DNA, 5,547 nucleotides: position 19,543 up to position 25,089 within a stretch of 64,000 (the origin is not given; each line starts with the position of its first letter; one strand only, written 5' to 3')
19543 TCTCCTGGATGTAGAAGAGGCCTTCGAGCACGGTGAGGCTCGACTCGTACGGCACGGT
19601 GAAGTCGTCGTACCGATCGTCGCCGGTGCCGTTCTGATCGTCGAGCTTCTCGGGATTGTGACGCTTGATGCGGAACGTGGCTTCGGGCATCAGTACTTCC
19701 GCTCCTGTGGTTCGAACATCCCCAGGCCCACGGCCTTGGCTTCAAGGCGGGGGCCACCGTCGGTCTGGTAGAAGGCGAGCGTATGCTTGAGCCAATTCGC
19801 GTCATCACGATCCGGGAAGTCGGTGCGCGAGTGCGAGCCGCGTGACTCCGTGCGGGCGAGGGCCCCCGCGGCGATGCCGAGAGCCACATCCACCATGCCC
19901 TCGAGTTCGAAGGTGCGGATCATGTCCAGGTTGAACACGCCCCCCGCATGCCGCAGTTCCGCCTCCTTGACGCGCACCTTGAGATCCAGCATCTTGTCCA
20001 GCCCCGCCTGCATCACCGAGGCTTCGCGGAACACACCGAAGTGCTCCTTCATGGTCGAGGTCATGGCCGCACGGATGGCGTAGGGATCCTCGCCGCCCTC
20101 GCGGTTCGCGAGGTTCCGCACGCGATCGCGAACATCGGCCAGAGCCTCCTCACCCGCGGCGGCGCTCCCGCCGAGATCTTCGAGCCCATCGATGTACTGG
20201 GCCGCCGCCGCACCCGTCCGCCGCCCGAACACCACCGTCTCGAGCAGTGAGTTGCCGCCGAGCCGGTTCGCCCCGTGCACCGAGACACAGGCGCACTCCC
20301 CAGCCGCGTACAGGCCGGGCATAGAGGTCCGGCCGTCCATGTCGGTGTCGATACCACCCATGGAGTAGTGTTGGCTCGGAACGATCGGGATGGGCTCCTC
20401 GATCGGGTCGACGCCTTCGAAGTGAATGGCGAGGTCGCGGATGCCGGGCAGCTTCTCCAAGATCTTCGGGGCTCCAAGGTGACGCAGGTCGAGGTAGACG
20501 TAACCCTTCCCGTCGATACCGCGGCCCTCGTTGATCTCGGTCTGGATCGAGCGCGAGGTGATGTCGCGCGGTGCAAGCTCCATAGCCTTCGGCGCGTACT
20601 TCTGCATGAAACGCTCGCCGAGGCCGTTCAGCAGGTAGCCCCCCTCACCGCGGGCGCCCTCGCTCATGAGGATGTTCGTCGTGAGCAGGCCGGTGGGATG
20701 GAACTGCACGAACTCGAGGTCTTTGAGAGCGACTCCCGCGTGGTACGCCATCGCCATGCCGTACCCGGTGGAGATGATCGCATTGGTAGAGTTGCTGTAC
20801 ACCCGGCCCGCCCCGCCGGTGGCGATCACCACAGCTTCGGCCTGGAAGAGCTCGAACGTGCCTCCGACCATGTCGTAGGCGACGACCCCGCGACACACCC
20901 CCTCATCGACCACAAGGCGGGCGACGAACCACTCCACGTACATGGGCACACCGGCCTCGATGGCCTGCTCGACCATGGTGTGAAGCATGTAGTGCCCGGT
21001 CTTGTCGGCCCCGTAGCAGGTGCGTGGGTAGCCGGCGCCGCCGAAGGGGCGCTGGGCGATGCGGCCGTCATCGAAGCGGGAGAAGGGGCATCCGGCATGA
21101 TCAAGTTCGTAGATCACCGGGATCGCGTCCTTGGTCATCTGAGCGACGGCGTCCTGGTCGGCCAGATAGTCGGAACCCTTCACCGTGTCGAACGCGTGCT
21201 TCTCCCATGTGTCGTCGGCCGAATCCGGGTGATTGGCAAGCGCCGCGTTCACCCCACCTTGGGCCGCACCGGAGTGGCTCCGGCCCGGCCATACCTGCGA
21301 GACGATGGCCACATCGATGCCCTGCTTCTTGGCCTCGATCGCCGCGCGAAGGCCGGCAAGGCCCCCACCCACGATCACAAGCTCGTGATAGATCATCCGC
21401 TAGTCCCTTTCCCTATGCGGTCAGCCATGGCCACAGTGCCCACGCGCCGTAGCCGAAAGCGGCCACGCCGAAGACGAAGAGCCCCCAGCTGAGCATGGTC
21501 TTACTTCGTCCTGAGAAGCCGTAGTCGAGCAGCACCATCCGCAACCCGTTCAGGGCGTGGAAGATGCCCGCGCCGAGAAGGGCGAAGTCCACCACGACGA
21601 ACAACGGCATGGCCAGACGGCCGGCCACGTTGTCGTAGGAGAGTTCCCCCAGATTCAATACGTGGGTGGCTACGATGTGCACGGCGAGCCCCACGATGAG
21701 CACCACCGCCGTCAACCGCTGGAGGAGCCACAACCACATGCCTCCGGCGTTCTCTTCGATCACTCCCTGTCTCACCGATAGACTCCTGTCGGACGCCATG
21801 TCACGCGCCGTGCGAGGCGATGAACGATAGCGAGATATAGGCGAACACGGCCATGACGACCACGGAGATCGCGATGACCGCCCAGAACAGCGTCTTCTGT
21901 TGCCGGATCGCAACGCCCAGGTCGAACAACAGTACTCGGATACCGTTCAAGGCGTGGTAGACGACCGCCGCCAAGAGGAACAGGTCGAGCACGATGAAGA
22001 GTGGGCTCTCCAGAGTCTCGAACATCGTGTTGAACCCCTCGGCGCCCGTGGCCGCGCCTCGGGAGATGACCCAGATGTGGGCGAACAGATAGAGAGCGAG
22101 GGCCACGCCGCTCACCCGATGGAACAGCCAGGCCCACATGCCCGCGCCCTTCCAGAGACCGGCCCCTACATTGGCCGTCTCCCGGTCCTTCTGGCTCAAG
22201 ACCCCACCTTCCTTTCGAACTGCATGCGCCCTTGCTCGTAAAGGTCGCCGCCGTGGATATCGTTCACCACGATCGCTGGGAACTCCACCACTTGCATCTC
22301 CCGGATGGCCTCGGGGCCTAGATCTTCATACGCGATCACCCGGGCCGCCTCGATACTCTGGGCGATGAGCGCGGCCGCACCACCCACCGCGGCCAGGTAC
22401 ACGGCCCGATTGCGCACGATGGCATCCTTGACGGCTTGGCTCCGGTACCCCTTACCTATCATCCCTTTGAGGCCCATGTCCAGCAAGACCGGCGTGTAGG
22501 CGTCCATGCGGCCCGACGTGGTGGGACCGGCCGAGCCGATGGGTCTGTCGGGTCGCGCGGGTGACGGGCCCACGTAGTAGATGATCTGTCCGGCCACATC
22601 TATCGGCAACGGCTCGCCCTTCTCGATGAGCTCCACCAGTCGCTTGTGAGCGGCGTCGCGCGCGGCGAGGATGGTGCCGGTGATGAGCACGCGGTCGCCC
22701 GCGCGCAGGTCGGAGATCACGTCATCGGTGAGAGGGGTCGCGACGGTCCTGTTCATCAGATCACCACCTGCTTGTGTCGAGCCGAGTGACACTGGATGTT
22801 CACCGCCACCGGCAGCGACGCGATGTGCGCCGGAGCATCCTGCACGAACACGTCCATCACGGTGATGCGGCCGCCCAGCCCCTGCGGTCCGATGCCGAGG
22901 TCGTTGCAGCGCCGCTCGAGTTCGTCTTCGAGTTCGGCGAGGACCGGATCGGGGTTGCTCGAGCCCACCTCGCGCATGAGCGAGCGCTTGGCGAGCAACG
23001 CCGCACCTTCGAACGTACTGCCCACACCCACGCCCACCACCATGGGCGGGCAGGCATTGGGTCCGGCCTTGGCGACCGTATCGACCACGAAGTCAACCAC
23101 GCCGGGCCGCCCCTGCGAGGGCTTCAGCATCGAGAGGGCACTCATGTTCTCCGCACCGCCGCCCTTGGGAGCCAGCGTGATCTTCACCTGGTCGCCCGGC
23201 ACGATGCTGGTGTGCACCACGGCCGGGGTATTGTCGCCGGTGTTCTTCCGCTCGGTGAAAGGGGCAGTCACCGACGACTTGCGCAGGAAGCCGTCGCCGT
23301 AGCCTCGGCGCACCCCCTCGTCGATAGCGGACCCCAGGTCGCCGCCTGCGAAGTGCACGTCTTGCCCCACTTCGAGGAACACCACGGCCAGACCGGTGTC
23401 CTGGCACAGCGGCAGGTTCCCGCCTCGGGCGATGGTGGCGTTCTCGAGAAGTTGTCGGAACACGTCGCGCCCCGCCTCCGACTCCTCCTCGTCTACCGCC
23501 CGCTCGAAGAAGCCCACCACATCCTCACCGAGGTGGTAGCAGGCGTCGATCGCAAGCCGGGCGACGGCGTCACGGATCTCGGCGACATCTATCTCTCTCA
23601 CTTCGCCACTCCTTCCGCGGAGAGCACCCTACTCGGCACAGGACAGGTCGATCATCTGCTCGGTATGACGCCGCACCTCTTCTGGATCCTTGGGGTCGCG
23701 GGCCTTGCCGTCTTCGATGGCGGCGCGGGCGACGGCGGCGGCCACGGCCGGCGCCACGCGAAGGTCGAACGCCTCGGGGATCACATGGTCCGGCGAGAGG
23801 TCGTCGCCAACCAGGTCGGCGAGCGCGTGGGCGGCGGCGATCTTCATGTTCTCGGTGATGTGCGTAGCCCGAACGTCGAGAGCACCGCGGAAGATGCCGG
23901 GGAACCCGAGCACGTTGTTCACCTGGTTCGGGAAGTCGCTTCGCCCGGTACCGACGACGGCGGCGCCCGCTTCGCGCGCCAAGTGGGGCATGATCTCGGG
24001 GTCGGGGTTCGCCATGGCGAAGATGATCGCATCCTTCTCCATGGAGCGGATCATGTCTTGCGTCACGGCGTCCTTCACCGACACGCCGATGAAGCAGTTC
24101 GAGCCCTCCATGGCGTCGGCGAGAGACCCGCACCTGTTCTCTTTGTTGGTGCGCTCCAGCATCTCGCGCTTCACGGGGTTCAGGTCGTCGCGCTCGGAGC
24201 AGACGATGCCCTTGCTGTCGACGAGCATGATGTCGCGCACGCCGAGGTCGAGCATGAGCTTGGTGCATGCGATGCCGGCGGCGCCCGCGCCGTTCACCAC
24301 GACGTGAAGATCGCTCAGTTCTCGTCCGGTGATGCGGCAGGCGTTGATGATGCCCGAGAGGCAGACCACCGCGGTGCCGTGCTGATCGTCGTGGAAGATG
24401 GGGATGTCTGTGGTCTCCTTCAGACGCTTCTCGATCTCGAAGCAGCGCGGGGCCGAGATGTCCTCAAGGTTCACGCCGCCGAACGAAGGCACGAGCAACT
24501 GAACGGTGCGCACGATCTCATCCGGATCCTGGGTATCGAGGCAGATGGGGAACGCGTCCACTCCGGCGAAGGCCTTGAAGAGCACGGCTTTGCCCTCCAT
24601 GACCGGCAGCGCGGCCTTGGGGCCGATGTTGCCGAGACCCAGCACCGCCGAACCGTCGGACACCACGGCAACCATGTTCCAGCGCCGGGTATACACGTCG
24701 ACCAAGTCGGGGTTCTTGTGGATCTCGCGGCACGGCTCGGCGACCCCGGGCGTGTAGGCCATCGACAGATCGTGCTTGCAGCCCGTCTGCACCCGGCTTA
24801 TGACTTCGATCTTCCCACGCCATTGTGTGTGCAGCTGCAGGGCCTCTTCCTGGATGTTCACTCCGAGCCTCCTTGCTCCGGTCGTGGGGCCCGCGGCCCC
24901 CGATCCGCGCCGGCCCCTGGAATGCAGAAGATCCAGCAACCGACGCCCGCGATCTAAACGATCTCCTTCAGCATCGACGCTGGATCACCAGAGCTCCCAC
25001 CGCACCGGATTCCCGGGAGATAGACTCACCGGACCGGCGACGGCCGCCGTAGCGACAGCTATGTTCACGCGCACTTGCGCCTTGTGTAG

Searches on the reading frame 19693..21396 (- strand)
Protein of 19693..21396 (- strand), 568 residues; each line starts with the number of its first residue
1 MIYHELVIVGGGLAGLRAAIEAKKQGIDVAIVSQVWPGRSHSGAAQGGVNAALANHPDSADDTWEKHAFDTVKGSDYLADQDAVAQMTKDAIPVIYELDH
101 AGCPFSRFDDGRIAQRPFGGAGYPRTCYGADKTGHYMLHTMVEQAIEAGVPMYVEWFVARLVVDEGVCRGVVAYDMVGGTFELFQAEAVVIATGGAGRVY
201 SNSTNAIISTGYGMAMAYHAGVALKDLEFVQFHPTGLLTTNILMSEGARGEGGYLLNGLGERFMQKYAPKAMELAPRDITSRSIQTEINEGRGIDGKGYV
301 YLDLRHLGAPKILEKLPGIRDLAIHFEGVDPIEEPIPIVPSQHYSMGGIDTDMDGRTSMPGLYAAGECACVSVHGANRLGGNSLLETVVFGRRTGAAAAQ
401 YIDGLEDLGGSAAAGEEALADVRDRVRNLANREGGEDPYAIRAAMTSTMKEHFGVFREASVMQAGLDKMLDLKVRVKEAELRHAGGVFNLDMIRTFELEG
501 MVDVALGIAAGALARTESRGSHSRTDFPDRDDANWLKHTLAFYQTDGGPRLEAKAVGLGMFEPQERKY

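Call 15: search_protein_families(library=pfam, proteins=[window:19693-21396:-], max_evalue=0.00001)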
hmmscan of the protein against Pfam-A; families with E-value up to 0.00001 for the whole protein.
window:19693-21396:- (568 aa): 5 families
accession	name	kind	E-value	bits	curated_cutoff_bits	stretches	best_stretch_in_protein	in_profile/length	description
PF00890.30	FAD_binding_2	-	3.9e-110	369.3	20.4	1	6-384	2-414/414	FAD binding domain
PF02910.25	Succ_DH_flav_C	-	2.1e-37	128.4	20.8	1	442-568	1-130/130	Fumarate reductase flavoprotein C-term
PF07992.20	Pyr_redox_2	-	4.5e-11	43.2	26.1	0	5-143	2-58/291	Pyridine nucleotide-disulphide oxidoreductase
PF03486.20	HI0933_like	-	9.4e-10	38.8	50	0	136-375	110-224/244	HI0933-like protein Rossmann domain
PF01266.30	DAO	-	1.2e-06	28.8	27.9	1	6-195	2-204/353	FAD dependent oxidoreductase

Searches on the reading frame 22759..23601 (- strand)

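Call 16: search_protein_families(library=pfam, proteins=[window:22759-23601:-], max_evalue=0.00001)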
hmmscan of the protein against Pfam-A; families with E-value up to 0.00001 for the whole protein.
window:22759-23601:- (281 aa): 1 family
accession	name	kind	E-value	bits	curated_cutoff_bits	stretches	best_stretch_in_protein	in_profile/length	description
PF05681.19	Fumerase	-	1.4e-110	369.3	25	1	11-279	2-269/270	Fumarate hydratase (Fumerase)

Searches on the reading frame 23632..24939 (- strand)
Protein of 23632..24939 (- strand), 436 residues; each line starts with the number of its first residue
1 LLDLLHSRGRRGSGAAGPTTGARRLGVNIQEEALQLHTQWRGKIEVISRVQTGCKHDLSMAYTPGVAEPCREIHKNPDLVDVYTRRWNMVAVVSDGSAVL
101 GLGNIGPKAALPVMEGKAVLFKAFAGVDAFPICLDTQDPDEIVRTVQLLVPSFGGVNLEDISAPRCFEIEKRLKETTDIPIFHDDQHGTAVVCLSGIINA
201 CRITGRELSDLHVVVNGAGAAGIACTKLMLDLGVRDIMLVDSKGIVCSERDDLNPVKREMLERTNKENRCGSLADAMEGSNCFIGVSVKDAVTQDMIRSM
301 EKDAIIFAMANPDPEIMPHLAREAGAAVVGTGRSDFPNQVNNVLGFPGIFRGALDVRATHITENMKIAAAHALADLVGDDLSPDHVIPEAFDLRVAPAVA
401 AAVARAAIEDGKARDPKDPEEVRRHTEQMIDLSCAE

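Call 16: search_protein_families(library=pfam, proteins=[window:23632-24939:-], max_evalue=0.00001)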
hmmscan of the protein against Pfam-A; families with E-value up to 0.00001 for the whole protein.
window:23632-24939:- (436 aa): 2 families
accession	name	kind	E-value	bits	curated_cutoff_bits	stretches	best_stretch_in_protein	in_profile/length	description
PF00390.24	malic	-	1.8e-32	113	23.1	1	47-174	9-182/182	Malic enzyme, N-terminal domain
PF03949.21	Malic_M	-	1.1e-26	94.1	23.5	1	188-408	3-258/258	Malic enzyme, NAD binding domain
